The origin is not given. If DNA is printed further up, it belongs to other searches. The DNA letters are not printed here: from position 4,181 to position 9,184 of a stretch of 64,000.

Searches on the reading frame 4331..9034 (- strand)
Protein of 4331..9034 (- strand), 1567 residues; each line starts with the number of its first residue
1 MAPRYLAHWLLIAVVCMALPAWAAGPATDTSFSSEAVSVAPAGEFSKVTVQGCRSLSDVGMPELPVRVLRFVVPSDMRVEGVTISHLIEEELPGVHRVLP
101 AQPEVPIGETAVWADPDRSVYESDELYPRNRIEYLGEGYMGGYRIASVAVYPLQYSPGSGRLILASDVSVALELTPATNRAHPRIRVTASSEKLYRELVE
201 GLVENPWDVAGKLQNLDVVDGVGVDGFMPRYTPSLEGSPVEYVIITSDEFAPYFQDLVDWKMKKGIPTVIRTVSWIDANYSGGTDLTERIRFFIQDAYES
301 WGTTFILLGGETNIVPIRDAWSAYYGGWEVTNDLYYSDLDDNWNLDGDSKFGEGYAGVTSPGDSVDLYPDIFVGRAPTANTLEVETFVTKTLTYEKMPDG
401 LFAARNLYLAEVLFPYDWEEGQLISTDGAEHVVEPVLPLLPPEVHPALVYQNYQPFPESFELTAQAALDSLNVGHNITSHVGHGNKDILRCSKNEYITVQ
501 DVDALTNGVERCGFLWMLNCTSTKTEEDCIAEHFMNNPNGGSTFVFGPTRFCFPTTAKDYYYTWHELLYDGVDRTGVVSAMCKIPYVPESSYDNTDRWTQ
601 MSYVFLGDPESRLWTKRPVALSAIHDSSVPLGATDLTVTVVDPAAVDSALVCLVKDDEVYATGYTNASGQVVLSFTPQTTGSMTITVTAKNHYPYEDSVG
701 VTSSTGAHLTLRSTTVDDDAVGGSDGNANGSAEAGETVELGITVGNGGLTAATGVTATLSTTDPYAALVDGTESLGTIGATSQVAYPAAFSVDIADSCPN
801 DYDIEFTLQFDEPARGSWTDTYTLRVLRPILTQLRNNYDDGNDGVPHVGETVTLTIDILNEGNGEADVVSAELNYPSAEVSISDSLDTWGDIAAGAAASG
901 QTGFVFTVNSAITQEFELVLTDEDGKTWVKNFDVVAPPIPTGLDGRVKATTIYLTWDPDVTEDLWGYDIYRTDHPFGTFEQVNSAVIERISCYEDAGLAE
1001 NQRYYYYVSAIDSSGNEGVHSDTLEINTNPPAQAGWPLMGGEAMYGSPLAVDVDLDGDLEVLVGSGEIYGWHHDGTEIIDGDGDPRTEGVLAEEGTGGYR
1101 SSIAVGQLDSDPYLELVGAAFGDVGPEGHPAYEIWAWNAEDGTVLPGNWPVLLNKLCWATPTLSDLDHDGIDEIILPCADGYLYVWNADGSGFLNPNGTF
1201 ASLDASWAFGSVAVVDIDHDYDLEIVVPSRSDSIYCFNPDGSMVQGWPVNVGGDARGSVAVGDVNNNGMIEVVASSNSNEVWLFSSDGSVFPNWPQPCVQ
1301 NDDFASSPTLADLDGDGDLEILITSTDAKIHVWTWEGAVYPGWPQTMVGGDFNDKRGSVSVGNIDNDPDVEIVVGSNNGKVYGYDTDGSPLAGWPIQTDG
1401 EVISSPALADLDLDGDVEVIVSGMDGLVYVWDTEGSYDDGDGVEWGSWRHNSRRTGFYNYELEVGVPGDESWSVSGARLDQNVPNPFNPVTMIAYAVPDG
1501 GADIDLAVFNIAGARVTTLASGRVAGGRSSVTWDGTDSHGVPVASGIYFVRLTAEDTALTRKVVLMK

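Call 8: search_protein_families(library=ncbifam, proteins=[window:4331-9034:-], max_evalue=0.01)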
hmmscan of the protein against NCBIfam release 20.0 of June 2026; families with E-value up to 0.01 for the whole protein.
window:4331-9034:- (1567 aa): 9 families
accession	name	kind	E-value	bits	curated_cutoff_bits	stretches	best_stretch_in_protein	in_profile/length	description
NF052323.1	T9SSA_dep_M6i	equivalog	8.6e-29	100.1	600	3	1357-1558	837-1030/1043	T9SS-dependent M6-like inactivated metalloprotease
NF033707.1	T9SS_sortase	equivalog_domain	4.6e-14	51.1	420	2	238-629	365-749/1095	type IX secretion system sortase PorU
TIGR03900.1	prc_long_Delta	hypoth_equivalog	1.7e-07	29.6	660.95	1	727-950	564-790/973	MXAN_5808 family serine peptidase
NF005176.1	PRK06655.1-1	equivalog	2.4e-06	27.6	230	1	1503-1557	98-152/197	flagellar hook assembly protein FlgD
TIGR04183.1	Por_Secre_tail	domain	1.5e-05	24.9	23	1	1484-1564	3-70/72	T9SS type A sorting domain-containing protein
NF052228.1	T9SS_PorZ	equivalog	3.6e-05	22.4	260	1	1520-1558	710-746/757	type IX secretion system anionic LPS delivery protein PorZ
NF009276.0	PRK12633.1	equivalog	4.8e-05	23.2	383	1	1489-1557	116-184/234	flagellar basal body rod modification protein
NF053608.1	Lsa66_OmpA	equivalog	0.00042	18.9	700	1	1529-1560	203-234/581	fibronectin-binding adhesin Lsa66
NF009277.0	PRK12634.1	equivalog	0.0013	18.9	333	1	1504-1559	124-179/221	flagellar basal body rod modification protein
